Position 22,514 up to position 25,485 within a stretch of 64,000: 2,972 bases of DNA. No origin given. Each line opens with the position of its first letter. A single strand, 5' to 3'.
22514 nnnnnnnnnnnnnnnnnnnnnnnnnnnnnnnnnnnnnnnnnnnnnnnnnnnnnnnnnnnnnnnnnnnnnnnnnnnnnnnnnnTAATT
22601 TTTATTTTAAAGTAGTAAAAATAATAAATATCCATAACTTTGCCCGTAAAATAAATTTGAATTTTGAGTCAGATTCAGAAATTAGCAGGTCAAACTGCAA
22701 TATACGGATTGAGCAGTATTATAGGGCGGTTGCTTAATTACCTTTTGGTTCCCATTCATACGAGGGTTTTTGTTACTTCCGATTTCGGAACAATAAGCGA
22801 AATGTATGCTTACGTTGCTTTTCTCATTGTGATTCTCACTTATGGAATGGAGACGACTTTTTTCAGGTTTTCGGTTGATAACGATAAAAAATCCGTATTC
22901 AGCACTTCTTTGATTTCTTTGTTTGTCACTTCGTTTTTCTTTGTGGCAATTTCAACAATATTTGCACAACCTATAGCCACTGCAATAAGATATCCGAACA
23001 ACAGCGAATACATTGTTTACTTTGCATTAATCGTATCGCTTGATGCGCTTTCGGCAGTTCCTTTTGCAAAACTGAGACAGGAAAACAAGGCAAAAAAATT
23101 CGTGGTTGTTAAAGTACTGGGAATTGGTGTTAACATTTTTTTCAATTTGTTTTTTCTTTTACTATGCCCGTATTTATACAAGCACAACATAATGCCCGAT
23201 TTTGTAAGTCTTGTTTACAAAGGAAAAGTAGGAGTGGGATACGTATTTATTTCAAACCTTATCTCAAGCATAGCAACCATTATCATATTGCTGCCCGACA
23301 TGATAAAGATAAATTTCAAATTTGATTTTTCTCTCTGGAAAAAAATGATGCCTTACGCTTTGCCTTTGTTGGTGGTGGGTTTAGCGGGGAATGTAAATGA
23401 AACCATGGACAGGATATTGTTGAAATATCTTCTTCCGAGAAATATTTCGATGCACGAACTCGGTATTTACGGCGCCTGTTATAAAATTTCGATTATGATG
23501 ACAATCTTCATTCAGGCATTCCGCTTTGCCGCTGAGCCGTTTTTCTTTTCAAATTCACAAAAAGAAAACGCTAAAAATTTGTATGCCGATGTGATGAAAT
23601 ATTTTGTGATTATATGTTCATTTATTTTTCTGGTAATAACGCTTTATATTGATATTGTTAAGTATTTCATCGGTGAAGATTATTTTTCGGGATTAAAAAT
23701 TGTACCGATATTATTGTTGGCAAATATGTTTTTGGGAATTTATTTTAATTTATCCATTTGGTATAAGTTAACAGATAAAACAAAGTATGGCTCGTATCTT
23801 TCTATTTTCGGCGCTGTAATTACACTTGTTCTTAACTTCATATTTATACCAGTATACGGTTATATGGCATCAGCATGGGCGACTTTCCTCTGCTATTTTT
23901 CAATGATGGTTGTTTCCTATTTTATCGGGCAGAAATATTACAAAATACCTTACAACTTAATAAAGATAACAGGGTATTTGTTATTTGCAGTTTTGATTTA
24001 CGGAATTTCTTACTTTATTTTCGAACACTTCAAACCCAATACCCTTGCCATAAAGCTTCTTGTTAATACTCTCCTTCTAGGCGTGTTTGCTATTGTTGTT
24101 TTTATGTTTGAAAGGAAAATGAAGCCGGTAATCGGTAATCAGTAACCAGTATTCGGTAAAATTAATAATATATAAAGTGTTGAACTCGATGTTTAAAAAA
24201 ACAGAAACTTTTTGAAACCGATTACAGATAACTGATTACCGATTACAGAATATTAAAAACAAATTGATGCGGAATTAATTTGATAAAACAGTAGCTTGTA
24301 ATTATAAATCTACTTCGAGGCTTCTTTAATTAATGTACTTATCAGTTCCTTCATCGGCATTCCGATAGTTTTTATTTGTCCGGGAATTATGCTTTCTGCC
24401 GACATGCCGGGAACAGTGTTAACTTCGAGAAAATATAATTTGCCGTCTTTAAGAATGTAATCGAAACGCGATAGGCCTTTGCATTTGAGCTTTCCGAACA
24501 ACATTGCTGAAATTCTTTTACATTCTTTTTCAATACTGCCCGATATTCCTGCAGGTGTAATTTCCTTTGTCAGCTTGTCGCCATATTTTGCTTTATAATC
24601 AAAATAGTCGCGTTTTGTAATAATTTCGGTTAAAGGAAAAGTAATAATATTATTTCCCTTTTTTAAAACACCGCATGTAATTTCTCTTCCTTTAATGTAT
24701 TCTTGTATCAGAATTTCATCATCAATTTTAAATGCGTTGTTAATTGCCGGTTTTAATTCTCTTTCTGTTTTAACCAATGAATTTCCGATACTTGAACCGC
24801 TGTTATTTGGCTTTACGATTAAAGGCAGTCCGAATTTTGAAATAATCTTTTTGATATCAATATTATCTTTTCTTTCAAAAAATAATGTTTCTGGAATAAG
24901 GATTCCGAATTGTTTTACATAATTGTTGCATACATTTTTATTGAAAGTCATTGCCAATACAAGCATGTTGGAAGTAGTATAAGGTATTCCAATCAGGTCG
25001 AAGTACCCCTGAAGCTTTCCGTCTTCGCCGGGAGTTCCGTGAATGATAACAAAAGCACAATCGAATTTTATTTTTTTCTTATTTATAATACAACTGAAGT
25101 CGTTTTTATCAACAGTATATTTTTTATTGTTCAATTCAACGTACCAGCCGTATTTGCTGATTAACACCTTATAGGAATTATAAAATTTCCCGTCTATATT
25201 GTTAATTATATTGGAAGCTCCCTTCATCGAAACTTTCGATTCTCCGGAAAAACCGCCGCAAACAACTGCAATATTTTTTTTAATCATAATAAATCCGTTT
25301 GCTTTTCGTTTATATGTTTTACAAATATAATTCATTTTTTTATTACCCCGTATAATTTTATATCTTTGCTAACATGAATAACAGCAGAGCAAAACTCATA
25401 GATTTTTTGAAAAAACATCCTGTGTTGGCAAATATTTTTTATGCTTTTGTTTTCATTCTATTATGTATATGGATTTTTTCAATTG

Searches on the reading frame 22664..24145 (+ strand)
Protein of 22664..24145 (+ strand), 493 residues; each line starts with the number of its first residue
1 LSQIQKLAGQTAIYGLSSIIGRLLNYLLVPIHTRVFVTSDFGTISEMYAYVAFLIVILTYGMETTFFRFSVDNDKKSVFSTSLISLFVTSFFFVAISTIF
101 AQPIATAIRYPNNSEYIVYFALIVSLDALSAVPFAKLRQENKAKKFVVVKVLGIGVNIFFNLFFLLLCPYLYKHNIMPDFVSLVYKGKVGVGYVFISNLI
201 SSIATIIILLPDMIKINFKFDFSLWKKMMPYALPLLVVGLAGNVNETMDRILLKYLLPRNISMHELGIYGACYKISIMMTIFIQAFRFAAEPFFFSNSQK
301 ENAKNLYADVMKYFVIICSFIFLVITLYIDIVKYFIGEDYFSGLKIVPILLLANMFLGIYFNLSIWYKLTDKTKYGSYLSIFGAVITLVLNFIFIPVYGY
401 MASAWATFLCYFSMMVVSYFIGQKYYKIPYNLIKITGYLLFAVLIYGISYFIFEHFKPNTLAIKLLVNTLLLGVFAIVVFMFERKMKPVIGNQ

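Call 50: search_protein_families(library=pfam, proteins=[window:22664-24145:+], max_evalue=0.001)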
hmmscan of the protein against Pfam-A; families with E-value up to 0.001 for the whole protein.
window:22664-24145:+ (493 aa): 2 families
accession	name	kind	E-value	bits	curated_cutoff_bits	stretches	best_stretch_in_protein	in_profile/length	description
PF01943.22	Polysacc_synt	-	2.9e-11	43.8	28.2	1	11-294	5-270/274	Polysaccharide biosynthesis protein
PF13440.11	Polysacc_synt_3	-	6.4e-08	32.6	23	1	33-162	3-130/293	Polysaccharide biosynthesis protein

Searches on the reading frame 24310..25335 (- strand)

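Call 50: search_protein_families(library=pfam, proteins=[window:24310-25335:-], max_evalue=0.001)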
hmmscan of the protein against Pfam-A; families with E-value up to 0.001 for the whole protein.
window:24310-25335:- (341 aa): 8 families
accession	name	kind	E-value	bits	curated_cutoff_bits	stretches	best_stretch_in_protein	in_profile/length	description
PF07478.18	Dala_Dala_lig_C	-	8.5e-50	169.5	24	1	140-337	2-204/204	D-ala D-ala ligase C-terminus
PF01820.27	Dala_Dala_lig_N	-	2.3e-21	77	34.6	1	21-122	1-121/121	D-ala D-ala ligase N-terminus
PF02655.19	ATP-grasp_3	-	7.5e-11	42.8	23.2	1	169-307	31-155/160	ATP-grasp domain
PF02222.28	ATP-grasp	-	1.7e-08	34.7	27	1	140-306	3-160/179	ATP-grasp domain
PF02786.22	CPSase_L_D2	-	3.2e-07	30.5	19.8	1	137-307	6-178/211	Carbamoyl-phosphate synthase L chain, ATP binding domain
PF08443.16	RimK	-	1.8e-06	28.2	21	1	132-217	3-85/188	RimK-like ATP-grasp domain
PF13535.11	ATP-grasp_4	-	0.00042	20.4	27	0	169-232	2-81/160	ATP-grasp domain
PF01071.24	GARS_A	-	0.00055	20.3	27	1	133-235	3-110/194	Phosphoribosylglycinamide synthetase, ATP-grasp (A) domain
